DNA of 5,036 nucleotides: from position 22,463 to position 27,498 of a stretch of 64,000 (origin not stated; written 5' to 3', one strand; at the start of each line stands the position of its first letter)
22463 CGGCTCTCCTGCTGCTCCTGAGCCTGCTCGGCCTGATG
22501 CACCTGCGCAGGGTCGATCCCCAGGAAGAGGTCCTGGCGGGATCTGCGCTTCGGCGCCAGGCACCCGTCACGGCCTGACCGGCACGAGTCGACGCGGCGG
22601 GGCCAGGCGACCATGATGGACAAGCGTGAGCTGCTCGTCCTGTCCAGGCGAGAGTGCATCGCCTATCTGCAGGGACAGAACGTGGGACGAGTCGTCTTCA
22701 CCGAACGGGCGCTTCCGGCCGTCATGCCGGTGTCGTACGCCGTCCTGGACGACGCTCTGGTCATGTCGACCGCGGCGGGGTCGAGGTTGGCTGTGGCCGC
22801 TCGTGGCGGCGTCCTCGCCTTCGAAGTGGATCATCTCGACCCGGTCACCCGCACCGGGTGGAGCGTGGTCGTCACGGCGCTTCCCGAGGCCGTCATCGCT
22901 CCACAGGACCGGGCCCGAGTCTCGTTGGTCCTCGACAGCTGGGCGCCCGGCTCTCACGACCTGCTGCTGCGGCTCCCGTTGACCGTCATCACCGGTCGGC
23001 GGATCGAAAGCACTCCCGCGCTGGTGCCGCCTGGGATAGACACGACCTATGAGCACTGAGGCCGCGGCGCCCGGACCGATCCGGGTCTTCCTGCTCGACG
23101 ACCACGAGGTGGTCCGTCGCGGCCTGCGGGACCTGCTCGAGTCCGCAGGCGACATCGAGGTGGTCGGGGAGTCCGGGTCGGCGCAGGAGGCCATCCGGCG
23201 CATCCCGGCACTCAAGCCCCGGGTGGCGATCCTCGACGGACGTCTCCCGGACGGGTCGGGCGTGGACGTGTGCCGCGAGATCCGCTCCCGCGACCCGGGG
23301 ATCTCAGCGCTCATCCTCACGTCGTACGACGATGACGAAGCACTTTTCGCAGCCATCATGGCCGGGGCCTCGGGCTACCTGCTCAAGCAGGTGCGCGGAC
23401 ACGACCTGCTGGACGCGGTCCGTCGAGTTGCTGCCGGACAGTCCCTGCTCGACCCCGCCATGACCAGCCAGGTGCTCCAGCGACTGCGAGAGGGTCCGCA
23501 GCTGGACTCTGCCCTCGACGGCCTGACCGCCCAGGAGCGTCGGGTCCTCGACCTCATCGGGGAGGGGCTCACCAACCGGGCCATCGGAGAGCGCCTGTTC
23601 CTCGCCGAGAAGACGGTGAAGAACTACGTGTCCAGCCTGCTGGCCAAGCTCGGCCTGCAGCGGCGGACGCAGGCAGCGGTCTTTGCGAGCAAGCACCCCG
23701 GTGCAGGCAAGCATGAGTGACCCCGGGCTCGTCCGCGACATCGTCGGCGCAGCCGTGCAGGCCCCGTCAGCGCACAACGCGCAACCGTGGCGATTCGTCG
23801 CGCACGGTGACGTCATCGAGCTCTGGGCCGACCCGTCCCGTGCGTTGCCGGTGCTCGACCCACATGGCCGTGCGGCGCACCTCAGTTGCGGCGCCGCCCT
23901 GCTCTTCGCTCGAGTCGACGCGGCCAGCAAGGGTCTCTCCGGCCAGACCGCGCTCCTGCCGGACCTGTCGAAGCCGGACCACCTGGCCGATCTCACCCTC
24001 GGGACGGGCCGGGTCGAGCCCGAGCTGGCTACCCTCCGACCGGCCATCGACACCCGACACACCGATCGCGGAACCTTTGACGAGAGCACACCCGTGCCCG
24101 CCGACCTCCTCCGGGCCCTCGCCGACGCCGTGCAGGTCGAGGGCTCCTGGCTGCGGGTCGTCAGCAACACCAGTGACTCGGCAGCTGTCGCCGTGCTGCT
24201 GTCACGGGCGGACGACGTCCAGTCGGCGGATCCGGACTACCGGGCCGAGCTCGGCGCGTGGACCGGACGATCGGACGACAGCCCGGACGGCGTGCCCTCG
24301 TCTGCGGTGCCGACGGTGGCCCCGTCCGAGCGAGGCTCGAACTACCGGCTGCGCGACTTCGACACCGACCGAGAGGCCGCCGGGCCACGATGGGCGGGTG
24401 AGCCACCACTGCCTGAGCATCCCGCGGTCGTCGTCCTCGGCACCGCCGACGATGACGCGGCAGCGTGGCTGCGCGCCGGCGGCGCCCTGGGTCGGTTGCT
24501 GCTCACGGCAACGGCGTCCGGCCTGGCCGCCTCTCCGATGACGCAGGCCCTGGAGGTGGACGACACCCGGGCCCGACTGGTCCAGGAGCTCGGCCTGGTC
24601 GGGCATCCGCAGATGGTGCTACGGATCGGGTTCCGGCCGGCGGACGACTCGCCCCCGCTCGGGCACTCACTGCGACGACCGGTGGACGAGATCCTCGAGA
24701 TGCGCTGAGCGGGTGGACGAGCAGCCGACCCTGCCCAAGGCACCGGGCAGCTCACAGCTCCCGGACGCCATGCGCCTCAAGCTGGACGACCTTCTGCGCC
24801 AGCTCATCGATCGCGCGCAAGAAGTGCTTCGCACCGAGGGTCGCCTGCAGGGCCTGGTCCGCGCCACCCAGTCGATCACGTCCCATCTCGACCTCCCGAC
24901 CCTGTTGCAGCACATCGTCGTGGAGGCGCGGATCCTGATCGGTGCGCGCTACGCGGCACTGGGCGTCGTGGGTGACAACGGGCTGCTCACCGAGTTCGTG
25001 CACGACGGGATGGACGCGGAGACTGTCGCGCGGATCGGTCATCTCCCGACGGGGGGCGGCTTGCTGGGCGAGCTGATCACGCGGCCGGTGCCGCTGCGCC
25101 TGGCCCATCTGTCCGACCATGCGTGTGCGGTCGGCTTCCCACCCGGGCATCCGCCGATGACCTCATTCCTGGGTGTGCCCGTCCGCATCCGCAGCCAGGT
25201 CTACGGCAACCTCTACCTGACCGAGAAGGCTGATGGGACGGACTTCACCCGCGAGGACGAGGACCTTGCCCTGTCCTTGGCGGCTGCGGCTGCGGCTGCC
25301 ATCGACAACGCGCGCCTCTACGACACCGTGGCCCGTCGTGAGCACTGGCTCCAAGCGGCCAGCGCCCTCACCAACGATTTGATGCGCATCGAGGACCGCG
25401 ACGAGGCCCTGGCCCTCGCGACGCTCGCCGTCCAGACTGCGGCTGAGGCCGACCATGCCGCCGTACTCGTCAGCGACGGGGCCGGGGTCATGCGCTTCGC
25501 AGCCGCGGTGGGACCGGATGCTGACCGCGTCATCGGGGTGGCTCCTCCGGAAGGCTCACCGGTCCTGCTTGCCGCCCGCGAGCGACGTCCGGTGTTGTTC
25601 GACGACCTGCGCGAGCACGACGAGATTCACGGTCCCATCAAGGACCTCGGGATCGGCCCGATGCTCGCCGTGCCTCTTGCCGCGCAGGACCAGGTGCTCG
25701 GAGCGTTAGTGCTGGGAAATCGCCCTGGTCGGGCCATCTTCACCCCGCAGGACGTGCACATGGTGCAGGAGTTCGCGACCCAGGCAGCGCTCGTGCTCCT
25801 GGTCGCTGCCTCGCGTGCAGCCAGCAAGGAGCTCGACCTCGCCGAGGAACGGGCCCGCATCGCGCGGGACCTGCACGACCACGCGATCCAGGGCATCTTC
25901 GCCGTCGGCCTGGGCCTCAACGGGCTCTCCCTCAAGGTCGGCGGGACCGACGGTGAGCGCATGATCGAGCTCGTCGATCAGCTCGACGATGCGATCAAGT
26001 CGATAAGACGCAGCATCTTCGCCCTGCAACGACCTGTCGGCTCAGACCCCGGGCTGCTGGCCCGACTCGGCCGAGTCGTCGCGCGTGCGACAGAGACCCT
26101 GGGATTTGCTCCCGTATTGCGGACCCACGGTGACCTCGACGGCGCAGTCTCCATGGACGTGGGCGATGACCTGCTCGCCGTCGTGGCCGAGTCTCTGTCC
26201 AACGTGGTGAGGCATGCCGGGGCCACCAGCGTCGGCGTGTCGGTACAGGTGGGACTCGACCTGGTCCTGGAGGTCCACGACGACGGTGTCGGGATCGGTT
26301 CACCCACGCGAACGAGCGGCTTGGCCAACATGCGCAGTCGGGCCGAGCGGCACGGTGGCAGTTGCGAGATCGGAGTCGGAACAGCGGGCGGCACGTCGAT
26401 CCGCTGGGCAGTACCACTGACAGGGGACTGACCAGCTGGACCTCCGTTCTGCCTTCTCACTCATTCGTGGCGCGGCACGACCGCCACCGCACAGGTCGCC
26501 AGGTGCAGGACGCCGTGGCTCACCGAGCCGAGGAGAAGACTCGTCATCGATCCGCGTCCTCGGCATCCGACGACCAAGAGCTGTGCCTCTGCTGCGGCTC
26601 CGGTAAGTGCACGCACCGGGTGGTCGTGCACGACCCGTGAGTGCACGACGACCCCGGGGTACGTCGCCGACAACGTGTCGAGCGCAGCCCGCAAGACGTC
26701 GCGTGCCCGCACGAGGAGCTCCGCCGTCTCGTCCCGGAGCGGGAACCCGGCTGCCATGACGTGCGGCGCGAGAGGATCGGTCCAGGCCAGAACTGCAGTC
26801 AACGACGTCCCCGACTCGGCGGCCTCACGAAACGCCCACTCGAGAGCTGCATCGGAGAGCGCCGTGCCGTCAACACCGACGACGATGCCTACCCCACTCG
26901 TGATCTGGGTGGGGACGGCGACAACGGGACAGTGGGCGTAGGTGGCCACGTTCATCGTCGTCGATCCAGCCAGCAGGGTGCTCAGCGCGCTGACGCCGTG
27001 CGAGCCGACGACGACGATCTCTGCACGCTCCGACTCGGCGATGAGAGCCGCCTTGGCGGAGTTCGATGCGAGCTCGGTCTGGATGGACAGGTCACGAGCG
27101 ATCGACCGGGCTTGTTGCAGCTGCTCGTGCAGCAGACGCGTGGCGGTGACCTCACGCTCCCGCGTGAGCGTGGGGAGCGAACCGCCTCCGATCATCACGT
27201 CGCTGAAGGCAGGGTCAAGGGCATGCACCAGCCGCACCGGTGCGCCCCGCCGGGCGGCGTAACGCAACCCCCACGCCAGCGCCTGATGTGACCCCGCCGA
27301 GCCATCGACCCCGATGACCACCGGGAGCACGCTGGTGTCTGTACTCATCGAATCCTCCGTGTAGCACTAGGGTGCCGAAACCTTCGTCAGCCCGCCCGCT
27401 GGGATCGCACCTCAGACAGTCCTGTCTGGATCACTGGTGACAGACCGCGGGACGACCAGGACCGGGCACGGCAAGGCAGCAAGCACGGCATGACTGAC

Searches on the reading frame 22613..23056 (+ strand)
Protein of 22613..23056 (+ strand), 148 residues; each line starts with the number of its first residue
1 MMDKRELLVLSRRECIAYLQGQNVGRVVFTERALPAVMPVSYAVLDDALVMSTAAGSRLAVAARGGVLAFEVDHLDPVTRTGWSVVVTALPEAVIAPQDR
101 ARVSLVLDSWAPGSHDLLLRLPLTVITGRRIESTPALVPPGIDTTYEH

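Call 38: search_protein_families(library=pfam, proteins=[window:22613-23056:+], max_evalue=0.00001)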
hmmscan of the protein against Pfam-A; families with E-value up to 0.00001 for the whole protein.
window:22613-23056:+ (148 aa): 1 family
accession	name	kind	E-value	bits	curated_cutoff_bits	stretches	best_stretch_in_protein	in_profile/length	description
PF12900.13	Pyridox_ox_2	-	2.3e-22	79.9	27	1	11-130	1-140/140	Pyridoxamine 5'-phosphate oxidase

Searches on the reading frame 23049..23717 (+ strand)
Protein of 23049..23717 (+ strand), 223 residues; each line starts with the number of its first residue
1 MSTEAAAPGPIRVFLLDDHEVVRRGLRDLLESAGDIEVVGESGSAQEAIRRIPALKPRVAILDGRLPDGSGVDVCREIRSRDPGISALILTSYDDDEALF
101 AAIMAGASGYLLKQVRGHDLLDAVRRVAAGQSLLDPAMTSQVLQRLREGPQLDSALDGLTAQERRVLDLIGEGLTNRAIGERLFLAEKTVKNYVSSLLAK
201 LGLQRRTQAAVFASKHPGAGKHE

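Call 38: search_protein_families(library=pfam, proteins=[window:23049-23717:+], max_evalue=0.00001)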
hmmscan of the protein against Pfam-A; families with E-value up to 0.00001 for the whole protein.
window:23049-23717:+ (223 aa): 2 families
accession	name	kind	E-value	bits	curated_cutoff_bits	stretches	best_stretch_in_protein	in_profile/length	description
PF00072.30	Response_reg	-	2.3e-22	79.7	30.2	1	13-125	1-111/111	Response regulator receiver domain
PF00196.25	GerE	-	2.1e-16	59.7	23.5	1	158-213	2-57/57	Bacterial regulatory proteins, luxR family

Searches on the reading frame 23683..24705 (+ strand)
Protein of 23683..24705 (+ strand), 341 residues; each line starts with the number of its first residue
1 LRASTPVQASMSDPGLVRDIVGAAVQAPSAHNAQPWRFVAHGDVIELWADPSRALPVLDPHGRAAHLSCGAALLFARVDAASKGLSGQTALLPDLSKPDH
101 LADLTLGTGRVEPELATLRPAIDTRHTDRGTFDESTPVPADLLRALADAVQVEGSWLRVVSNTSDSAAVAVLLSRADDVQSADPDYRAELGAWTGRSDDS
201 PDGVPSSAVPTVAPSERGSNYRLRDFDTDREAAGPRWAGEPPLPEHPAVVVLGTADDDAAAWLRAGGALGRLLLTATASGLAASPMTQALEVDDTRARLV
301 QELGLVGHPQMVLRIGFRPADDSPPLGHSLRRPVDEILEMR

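Call 38: search_protein_families(library=pfam, proteins=[window:23683-24705:+], max_evalue=0.00001)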
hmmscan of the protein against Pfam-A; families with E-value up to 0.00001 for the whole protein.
window:23683-24705:+ (341 aa): 1 family
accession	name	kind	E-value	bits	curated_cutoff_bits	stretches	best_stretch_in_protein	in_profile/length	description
PF00881.29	Nitroreductase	-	1.4e-12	48.5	23.5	0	123-316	2-166/167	Nitroreductase family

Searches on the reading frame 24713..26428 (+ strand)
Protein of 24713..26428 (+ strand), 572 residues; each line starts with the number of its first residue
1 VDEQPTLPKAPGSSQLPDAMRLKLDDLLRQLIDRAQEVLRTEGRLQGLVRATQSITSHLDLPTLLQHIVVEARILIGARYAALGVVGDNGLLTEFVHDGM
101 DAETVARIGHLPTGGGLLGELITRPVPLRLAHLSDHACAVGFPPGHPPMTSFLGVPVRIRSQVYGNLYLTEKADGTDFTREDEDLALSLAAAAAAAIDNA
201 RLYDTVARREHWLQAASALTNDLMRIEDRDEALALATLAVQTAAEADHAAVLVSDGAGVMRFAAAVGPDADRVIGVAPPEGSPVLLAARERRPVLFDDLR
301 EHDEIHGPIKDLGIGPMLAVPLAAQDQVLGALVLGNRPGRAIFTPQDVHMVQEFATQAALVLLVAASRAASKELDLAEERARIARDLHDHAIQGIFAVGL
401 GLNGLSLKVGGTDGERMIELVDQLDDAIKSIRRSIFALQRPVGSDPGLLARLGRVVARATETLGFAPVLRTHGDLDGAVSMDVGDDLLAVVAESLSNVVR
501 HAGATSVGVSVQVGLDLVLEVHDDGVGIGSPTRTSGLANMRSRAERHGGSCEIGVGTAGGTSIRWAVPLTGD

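Call 38: search_protein_families(library=pfam, proteins=[window:24713-26428:+], max_evalue=0.00001)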
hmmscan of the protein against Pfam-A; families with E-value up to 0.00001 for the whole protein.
window:24713-26428:+ (572 aa): 5 families
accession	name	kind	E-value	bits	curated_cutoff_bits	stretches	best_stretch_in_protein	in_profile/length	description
PF13185.12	GAF_2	-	1.5e-31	109.9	28.6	2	229-362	4-135/136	GAF domain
PF01590.32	GAF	-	1.1e-29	104.1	22.4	2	228-362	1-133/133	GAF domain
PF13492.12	GAF_3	-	6.7e-15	56.1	27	1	268-362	29-127/129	GAF domain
PF07730.19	HisKA_3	-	1.8e-08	35.2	24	1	379-441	1-65/68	Histidine kinase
PF02518.31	HATPase_c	-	2.6e-08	34.7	26.4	1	485-570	4-110/111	Histidine kinase-, DNA gyrase B-, and HSP90-like ATPase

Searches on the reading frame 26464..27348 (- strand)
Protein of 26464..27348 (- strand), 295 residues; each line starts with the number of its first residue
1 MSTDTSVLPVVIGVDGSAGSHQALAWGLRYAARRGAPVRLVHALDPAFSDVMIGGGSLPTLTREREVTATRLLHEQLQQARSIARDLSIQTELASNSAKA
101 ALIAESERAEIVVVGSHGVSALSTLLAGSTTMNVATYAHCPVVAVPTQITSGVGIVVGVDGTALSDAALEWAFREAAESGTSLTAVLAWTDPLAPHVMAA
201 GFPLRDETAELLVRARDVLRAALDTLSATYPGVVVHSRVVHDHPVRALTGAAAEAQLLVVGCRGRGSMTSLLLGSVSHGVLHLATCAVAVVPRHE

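Call 38: search_protein_families(library=pfam, proteins=[window:26464-27348:-], max_evalue=0.00001)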
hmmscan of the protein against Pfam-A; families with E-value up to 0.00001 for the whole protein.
window:26464-27348:- (295 aa): 1 family
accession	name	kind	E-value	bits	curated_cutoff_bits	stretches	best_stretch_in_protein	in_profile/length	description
PF00582.32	Usp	-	3.9e-48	164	24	2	10-146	5-141/141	Universal stress protein family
